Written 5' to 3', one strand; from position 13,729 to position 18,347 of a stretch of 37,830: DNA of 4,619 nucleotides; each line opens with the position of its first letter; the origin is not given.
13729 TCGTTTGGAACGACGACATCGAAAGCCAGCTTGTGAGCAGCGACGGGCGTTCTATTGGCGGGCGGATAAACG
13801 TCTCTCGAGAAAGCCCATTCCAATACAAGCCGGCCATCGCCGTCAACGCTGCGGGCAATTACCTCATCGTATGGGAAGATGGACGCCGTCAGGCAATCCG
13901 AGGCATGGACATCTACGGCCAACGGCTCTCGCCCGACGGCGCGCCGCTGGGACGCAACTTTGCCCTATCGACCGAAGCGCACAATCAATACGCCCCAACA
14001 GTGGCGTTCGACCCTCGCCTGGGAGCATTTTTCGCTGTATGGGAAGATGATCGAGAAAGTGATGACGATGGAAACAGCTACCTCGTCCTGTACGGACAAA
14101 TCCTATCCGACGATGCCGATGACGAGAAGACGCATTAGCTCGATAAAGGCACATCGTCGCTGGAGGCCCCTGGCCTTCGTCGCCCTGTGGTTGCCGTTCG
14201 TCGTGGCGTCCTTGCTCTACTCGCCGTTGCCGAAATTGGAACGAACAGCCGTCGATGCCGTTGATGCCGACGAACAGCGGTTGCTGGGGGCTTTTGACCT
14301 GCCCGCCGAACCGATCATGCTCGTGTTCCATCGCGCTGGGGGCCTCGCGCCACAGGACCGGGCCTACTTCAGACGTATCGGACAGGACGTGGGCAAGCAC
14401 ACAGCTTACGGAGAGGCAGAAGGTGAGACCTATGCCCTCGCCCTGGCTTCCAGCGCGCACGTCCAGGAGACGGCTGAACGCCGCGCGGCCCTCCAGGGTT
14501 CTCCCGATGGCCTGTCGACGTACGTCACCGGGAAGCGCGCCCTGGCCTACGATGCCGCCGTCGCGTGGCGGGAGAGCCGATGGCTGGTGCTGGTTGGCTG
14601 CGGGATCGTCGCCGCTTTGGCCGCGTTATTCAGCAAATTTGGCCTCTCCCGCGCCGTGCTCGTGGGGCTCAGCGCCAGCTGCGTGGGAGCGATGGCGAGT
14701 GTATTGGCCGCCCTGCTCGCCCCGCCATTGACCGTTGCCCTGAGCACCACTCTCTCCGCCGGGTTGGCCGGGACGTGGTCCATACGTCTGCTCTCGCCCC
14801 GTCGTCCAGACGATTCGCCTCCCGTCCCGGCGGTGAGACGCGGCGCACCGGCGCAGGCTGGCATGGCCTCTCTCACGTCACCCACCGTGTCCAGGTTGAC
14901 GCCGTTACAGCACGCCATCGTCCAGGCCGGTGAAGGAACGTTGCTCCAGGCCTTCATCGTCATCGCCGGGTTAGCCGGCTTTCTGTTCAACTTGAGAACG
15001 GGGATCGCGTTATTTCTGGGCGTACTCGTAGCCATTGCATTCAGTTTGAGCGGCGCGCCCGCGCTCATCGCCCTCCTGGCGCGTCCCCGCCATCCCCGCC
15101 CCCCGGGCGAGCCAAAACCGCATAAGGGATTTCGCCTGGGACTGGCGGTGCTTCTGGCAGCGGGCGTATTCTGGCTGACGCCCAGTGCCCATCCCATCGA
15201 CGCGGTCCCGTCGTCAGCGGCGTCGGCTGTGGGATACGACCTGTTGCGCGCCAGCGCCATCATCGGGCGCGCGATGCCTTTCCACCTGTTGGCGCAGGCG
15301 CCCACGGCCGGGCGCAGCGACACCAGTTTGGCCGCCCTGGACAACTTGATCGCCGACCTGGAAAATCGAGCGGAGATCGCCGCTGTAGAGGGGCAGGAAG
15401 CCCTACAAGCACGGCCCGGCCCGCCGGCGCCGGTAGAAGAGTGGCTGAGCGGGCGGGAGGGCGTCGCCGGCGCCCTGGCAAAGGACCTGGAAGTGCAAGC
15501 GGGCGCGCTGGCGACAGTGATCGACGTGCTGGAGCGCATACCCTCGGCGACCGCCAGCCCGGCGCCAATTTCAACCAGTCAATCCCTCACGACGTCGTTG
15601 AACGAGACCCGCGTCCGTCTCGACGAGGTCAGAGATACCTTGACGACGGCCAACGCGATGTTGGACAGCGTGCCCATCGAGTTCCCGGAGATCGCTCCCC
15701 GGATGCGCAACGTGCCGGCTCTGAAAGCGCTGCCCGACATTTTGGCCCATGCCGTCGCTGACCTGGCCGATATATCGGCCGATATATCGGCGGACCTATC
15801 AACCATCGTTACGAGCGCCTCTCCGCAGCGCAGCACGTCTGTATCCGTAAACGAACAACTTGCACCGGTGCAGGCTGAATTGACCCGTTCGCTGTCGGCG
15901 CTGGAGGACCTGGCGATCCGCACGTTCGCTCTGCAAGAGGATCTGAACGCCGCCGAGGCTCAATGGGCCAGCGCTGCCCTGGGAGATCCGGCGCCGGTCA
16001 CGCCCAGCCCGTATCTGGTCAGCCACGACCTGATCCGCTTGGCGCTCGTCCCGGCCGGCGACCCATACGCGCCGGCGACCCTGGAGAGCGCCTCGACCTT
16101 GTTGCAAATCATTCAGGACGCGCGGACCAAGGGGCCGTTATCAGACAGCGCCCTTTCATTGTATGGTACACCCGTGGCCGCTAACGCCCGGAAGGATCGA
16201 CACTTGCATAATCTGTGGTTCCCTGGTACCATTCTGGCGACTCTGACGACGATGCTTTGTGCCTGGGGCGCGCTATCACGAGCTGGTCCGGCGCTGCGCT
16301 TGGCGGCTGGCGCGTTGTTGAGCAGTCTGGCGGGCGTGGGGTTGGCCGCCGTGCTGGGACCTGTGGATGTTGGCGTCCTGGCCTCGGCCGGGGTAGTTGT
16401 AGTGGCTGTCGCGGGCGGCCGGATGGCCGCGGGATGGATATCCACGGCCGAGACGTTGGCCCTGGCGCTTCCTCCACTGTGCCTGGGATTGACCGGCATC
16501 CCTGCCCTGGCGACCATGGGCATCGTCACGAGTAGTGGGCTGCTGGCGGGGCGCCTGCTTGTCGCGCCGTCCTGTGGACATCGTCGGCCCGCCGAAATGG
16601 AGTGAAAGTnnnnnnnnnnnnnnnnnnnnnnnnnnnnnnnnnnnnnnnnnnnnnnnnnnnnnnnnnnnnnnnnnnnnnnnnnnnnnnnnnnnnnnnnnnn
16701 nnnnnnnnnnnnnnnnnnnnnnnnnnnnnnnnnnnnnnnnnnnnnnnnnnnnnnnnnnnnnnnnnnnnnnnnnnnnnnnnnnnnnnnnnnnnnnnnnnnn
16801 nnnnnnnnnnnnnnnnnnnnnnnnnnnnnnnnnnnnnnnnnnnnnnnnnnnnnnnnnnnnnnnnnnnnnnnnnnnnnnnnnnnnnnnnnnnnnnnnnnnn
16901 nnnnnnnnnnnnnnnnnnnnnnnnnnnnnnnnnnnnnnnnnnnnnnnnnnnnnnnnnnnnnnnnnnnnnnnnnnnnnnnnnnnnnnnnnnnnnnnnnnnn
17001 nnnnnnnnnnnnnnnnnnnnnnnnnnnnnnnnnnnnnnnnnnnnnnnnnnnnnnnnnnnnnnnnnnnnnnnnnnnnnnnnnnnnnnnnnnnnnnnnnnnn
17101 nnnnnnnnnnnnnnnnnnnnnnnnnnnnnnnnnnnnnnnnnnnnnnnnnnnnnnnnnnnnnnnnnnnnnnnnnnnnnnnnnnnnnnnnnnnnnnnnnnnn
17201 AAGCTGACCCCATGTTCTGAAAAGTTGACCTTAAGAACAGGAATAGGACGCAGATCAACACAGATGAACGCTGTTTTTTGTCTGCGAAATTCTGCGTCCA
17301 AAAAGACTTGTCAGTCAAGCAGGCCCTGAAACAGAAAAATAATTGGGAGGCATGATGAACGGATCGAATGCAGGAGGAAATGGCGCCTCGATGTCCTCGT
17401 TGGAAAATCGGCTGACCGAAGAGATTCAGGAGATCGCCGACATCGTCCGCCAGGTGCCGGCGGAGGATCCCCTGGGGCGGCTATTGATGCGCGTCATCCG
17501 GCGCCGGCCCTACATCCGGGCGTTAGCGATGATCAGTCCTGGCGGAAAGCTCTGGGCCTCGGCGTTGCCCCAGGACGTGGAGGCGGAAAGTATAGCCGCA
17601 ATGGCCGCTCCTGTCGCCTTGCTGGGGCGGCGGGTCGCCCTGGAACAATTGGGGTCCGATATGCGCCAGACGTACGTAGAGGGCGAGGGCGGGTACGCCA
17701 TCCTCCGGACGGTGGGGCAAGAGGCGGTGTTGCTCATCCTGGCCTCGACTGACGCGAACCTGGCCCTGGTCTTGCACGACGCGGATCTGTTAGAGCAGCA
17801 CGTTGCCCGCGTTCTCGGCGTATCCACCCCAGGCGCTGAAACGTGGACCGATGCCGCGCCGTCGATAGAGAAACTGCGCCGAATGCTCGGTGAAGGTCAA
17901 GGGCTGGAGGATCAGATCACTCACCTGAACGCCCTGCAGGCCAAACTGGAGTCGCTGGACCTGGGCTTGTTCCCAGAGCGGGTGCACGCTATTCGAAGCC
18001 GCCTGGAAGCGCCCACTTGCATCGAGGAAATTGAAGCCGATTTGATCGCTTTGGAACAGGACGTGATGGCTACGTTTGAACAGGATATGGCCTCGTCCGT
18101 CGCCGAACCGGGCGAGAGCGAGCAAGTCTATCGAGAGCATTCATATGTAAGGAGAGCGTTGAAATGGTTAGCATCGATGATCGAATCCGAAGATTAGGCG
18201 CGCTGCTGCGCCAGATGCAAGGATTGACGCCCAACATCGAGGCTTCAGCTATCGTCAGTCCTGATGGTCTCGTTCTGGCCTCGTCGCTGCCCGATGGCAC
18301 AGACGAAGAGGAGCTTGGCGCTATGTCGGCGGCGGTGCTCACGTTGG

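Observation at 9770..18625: Six-gene cluster wiring a giant bactofilin fusion to a Ras-like GTPase and two Roadblock/LC7 proteins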

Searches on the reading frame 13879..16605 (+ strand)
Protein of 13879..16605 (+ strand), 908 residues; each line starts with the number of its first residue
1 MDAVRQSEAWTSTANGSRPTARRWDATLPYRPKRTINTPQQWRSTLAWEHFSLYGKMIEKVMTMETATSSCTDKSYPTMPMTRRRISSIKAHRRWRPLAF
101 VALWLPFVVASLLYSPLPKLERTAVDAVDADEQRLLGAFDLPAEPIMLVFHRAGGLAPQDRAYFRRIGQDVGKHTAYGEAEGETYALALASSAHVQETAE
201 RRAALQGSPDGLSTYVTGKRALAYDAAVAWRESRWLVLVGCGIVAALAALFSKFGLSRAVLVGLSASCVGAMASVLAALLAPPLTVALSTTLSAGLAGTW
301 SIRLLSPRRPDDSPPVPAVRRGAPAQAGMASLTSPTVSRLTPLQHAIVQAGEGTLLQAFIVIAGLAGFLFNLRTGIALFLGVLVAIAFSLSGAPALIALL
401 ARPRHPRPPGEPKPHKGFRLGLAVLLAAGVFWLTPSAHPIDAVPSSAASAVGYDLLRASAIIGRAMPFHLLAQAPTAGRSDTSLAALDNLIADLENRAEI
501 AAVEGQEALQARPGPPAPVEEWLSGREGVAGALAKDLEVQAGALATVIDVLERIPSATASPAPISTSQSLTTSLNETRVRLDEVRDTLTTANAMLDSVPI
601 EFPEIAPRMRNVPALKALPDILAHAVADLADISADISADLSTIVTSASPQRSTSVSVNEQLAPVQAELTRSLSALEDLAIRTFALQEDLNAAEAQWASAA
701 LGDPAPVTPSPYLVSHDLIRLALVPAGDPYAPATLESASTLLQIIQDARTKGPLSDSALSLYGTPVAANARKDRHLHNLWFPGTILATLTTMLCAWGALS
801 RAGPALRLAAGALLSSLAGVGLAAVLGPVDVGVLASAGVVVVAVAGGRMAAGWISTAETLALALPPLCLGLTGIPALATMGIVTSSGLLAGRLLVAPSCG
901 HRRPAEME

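Call 4: search_protein_families(library=pfam, proteins=[window:13879-16605:+], max_evalue=0.01)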
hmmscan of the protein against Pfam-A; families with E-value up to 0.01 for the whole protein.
window:13879-16605:+ (908 aa): 0 families

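Call 5: search_protein_families(library=ncbifam, proteins=[window:13879-16605:+], max_evalue=0.01)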
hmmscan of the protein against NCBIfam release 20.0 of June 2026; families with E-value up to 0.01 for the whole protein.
window:13879-16605:+ (908 aa): 1 family
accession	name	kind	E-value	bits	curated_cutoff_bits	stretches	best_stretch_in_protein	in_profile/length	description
TIGR00833.1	actII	subfamily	0.0013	17.1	874.7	1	358-844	285-816/910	MMPL family RND transporter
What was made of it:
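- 14113..16605 (+): g3: divergent MMPL/RND-like polytopic membrane protein with a roughly 360-aa helical/coiled-coil outer loop (about 830 aa). TIGR00833 E 1.3e-3 (call 5).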

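Call 41: search_solved_structures(query=A2, max_evalue=10, show_alignments=0)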
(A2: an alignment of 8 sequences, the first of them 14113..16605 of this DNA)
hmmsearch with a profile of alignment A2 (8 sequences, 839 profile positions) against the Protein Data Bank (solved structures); distinct sequences matched with E-value up to 10: 28.
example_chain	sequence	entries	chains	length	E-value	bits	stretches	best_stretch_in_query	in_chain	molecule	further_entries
9b43_A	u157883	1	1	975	2.6e-05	25.5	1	302-775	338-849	MmpL4 protein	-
9u4t_A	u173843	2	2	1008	2.9e-05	25.3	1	302-775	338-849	MmpL4 protein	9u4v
9syj_A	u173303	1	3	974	0.00038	21.6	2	302-775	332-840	Siderophore exporter MmpL4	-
9syt_A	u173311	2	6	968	0.00039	21.6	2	302-775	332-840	Siderophore exporter MmpL4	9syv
4zry_B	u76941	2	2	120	0.011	16.8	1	464-541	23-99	Keratin, type II cytoskeletal 1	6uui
8a3k_UNK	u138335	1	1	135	0.016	16.3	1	484-610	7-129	sc-apCC-4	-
9rfu_D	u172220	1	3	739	0.017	16.2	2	649-774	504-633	Siderophore exporter MmpL5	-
3tnu_B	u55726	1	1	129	0.093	13.8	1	454-541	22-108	Keratin, type II cytoskeletal 5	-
9rgb_D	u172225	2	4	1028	0.099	13.7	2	649-774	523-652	Siderophore exporter MmpL5,Green fluorescent protein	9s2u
6jfv_B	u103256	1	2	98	0.22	12.5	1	467-541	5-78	Keratin, type II cytoskeletal 5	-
9u51_A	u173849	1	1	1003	0.25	12.3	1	302-774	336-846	Siderophore exporter MmpL5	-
9gi0_B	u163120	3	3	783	0.3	12.1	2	650-775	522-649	Siderophore exporter MmpL4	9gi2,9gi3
6m3p_A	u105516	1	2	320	0.33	11.9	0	555-610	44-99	Spectrin beta chain, non-erythrocytic 1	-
7u8g_B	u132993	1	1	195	0.39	11.7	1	191-278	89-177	Cytochrome b-245 light chain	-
7x5d_A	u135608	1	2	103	0.39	11.7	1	568-623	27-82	Lamin-A/C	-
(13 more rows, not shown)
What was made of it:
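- On MMPL / RND transporters (g3): The orthologue profile hits MmpL4 at E 2.6e-5 (call 41).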

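Call 42: search_protein_families(library=pfam, alignment_id=A2, max_evalue=1)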
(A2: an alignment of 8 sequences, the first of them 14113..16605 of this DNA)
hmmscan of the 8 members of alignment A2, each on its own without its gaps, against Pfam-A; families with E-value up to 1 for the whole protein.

A. member 1, window:14113-16605:+ (830 aa): 0 families

B. families by the number of members that match (of 8 scanned): 6 families
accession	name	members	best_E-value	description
PF03176.21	MMPL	2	4.9e-05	MMPL family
PF04513.17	Baculo_PEP_C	2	0.066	Baculovirus polyhedron envelope protein, PEP, C terminus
PF16740.10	SKA2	1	0.049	Spindle and kinetochore-associated protein 2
PF17873.7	Rep_1B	1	0.072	Replicase polyprotein 1ab regulatory domain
PF05531.17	NPV_P10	1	0.095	Nucleopolyhedrovirus P10 protein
PF10233.14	Cg6151-P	1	0.1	Uncharacterized conserved protein CG6151-P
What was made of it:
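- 14113..16605 (+): 2 of 8 orthologues hit Pfam MMPL at 4.9e-5 (call 42).
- On MMPL / RND transporters (g3): 2 of 8 orthologues hit MMPL at 4.9e-5 (call 42).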

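Call 77: search_protein_families(library=padloc, proteins=[window:14113-16605:+], max_evalue=0.001)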
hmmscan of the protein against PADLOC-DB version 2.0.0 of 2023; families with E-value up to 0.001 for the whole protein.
window:14113-16605:+ (830 aa): 0 families

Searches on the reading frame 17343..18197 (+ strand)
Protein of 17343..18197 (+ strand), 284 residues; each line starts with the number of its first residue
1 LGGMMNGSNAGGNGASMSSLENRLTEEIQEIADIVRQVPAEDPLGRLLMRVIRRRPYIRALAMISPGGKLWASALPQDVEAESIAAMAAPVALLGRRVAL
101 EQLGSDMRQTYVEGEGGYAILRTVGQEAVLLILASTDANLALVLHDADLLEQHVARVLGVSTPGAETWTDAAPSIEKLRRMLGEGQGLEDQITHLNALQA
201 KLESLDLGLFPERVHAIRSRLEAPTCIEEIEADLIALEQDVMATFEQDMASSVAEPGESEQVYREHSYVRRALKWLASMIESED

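Call 4: search_protein_families(library=pfam, proteins=[window:17343-18197:+], max_evalue=0.01)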
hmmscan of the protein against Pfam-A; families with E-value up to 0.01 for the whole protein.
window:17343-18197:+ (284 aa): 1 family
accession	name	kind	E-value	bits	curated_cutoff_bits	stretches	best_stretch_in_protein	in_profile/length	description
PF03259.23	Robl_LC7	-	1.1e-09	38.3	23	1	53-134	10-91/91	Roadblock/LC7 domain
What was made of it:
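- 17352..18197 (+): g5: long Roadblock/LC7 protein (281 aa). It has a Roadblock domain (about aa 50-131, invariant SPGG), one helical repeat unit (about aa 185-248), a variable linker and a highly conserved terminal helix (window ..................; orthologue consensus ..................). Pfam Robl_LC7 (call 4).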

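Call 5: search_protein_families(library=ncbifam, proteins=[window:17343-18197:+], max_evalue=0.01)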
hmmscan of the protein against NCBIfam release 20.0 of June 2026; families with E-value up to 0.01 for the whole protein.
window:17343-18197:+ (284 aa): 0 families

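Call 32: search_solved_structures(query=window:17352-18197:+, max_evalue=0.1, show_alignments=1)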
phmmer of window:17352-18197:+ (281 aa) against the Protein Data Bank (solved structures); distinct sequences matched with E-value up to 0.1: 7.
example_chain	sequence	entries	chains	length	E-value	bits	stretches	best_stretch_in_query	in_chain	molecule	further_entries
7f8m_A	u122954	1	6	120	3.6e-14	56.4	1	47-145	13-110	Robl_LC7 domain-containing protein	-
9jue_D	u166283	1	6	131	2.9e-05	27.3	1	39-153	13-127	Roadblock/LC7 domain protein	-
9hef_A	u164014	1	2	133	8.5e-05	25.7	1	38-154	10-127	Serine protease inhibitor Rv3364c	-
3kye_A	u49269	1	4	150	0.00058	23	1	42-151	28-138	Roadblock/LC7 domain, Robl_LC7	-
3leq_A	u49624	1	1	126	0.00086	22.4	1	45-155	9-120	uncharacterized protein cvnB5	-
7yh1_D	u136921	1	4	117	0.025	17.6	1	51-139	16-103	Roadblock/LC7 domain protein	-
2ynm_C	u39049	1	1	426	0.079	16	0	18-136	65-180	LIGHT-INDEPENDENT PROTOCHLOROPHYLLIDE REDUCTASE SUBUNIT N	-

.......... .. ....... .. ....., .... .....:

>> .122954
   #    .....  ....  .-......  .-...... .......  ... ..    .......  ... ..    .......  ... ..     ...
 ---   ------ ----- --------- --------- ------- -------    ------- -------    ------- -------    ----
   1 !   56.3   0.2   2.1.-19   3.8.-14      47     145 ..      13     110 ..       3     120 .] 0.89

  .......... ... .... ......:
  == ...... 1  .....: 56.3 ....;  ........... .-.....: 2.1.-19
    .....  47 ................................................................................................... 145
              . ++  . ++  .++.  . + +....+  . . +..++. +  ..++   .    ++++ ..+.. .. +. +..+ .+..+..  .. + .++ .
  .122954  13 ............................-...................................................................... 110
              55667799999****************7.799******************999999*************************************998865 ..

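Call 71: search_protein_representatives(protein=window:17352-18197:+)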
Query: 281 residues. Proteins with E-value up to 0.001 (for the whole library): 595; up to 1e-10: 44; up to 1e-30: 3. The best 150 are listed.
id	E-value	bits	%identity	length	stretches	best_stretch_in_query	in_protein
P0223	4.3e-72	259.3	59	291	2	42-263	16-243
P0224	3.2e-65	236.8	52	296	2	34-256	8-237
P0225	6.5e-47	176.8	70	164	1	34-158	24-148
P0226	2.1e-20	90.0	63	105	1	191-281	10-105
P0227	8.1e-18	81.5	65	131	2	192-249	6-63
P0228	1.8e-15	73.8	32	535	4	170-277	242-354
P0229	1.2e-14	71.2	36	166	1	12-147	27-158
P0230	5.2e-14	69.1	39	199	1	38-146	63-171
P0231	1.1e-13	68.0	26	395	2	30-154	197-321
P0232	1.8e-13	67.3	39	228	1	34-156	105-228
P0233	1.9e-13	67.2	33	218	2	44-137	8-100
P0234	5.0e-13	65.8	34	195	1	20-144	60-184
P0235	9.4e-13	64.9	43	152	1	55-143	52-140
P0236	9.9e-13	64.9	43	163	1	48-144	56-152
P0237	1.2e-12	64.6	45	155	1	51-141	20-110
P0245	5.6e-12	62.4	32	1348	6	185-244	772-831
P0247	6.8e-12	62.1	31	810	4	177-238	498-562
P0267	1.2e-10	58.0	29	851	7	185-247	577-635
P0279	2.8e-10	56.8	31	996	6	185-235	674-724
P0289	5.6e-10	55.8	31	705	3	175-239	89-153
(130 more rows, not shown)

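Call 72: search_protein_families(library=pfam, proteins=[P0228, P0245, P0247, P0267, P0279, P0289, P0223, P0224], max_evalue=0.01)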
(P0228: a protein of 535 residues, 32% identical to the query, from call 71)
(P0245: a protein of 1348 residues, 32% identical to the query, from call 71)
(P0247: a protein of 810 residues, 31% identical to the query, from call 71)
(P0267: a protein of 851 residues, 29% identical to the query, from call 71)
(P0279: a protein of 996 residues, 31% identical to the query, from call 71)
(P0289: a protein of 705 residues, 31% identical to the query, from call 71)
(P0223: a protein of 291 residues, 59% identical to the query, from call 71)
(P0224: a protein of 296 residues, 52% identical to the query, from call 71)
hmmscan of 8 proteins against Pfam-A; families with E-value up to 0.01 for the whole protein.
P0228 (535 aa): 1 family
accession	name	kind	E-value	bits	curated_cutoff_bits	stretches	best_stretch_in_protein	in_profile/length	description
PF04212.24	MIT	-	3.9e-05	24.1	30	0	326-378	3-54/66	MIT (microtubule interacting and transport) domain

P0245 (1348 aa): 15 families
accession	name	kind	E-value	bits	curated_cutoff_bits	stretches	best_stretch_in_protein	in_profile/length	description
PF00308.24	Bac_DnaA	-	3.3e-70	235.9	23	1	947-1108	1-162/162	Bacterial DnaA ATPAse domain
PF01695.23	IstB_IS21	-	2.8e-08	34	24.1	1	983-1086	95-195/238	IstB-like ATP binding protein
PF13240.11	Zn_Ribbon_1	-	4.6e-07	29.9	25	2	1298-1318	2-22/23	zinc-ribbon domain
PF12773.13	DZR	-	1.1e-06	29.1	27.3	1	1270-1316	1-45/45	Double zinc ribbon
PF13248.11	Zn_ribbon_3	-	1.2e-06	28.2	27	1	1294-1318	1-25/26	zinc-ribbon domain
PF07889.17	DUF1664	-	1.8e-05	25.2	34.6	0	464-537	46-123/124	Protein of unknown function (DUF1664)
PF00004.35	AAA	-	1.9e-05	25.6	21.2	1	984-1085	2-110/131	ATPase family associated with various cellular activities (AAA)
PF04513.17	Baculo_PEP_C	-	0.00024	21.6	38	0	497-607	33-132/140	Baculovirus polyhedron envelope protein, PEP, C terminus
PF13401.12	AAA_22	-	0.00054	20.7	27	0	983-1078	8-115/130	AAA domain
PF13173.12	AAA_14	-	0.00083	19.8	27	1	981-1101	3-115/129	AAA domain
PF10571.15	UPF0547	-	0.0015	19.1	29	0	1297-1319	2-24/26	Uncharacterised protein family UPF0547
PF13245.12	AAA_19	-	0.0018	18.9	25.1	1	980-1029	11-61/134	AAA domain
PF13874.11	Nup54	-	0.0076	16.7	30.5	1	422-485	70-136/140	Nucleoporin complex subunit 54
PF01637.24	ATPase_2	-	0.0076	16.5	33.2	0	978-1028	18-68/225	ATPase domain predominantly from Archaea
PF13191.12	AAA_16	-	0.0093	16.9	32.6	0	976-1024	20-63/167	AAA ATPase domain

P0247 (810 aa): 4 families
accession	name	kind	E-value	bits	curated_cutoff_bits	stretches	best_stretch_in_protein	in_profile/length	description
PF04212.24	MIT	-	1.4e-09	38.4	30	1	294-345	3-53/66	MIT (microtubule interacting and transport) domain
PF07719.23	TPR_2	-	2e-06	27.9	27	0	297-323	3-29/34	Tetratricopeptide repeat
PF08824.15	Serine_rich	-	0.0064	16.9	26.9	1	220-345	33-149/157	Serine rich protein interaction domain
PF18728.6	HEPN_AbiV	-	0.0098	16.5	27.1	1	285-329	3-47/155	AbiV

P0267 (851 aa): 3 families
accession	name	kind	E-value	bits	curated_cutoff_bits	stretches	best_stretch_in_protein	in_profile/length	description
PF11340.13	DUF3142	-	0.0053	17.3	30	0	730-756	19-45/202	Protein of unknown function (DUF3142)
PF20667.3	Sec10_N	-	0.007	16.9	27.4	1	768-846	3-81/118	Exocyst complex component Sec10, N-terminal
PF01496.24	V_ATPase_I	-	0.0094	14.4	30.7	0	369-475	30-125/815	V-type ATPase 116kDa subunit family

P0279 (996 aa): 6 families
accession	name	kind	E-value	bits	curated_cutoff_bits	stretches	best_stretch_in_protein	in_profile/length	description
PF13248.11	Zn_ribbon_3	-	1.2e-07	31.4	27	1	970-992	3-25/26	zinc-ribbon domain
PF17660.6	BTRD1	-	2.8e-05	24.4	23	0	637-661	13-37/50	Polyglycine hydrolase-like, structural repeat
PF04513.17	Baculo_PEP_C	-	0.00025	21.5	38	0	471-566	36-123/140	Baculovirus polyhedron envelope protein, PEP, C terminus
PF12773.13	DZR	-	0.00069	20.2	27.3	1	944-990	1-45/45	Double zinc ribbon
PF13874.11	Nup54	-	0.0017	18.8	30.5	1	398-490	44-138/140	Nucleoporin complex subunit 54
PF18891.5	FANCL_d3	-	0.0019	18.8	23.7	0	728-760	60-92/97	FANCL UBC-like domain 3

P0289 (705 aa): 1 family
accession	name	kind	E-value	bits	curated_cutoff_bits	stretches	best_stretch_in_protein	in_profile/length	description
PF13424.12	TPR_12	-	0.00019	22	30.1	0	329-374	8-55/77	Tetratricopeptide repeat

P0223 (291 aa): 1 family
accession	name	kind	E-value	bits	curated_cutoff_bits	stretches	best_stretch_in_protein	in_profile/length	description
PF03259.23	Robl_LC7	-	7.7e-10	38.8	23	1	18-105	4-91/91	Roadblock/LC7 domain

P0224 (296 aa): 1 family
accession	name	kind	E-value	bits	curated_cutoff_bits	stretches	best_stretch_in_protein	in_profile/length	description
PF03259.23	Robl_LC7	-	8.3e-10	38.7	23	1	19-104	5-90/91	Roadblock/LC7 domain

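Call 77: search_protein_families(library=padloc, proteins=[window:17352-18197:+], max_evalue=0.001)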
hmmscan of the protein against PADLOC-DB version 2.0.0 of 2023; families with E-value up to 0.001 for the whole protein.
window:17352-18197:+ (281 aa): 0 families

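Call 81: predict_structure(alignment_id=A5)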
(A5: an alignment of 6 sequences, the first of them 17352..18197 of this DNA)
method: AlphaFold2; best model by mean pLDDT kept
length: 281 residues; sequences in the alignment: 6
mean_pLDDT: 56.5   pTM: 0.33
mean pLDDT of the five models: 56.5, 51.2, 49.8, 49.3, 48.7
residues with pLDDT >= 90: 0; 70-90: 54; 50-70: 119; < 50: 108
segments of 3 or more residues with pLDDT < 50: 1-5, 7-11, 25-38, 95-104, 108-110, 132-135, 144-148, 150-186, 251-263, 278-281
pLDDT, mean of each block of 10 residues (from residue 1): 43 52 47 45 62 62 63 66 59 48 47 51 55 51 48 43 43 45 52 78 78 77 73 81 64 45 54 54 35
secondary structure, 60 per line:
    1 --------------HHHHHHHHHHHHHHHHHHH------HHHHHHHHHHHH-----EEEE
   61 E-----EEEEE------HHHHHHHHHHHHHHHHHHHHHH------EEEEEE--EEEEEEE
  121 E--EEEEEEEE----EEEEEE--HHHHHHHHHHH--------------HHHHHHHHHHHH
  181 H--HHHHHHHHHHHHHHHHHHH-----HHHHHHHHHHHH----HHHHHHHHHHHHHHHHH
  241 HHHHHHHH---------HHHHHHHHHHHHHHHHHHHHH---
elements in order: H15-33 H40-51 E57-61 E67-71 H78-99 E106-111 E114-121 E124-131 E136-141 H144-154 H169-181 H184-202 H208-219 H224-248 H258-278
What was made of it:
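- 17352..18197 (+): AF2 secondary structure, low confidence (pLDDT 56) (call 81).
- The AF2 model of g5 is poor (pLDDT 56, call 81).
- Tried and rejected: AF2 of g5 with a 6-sequence alignment gave pLDDT 56 (call 81).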
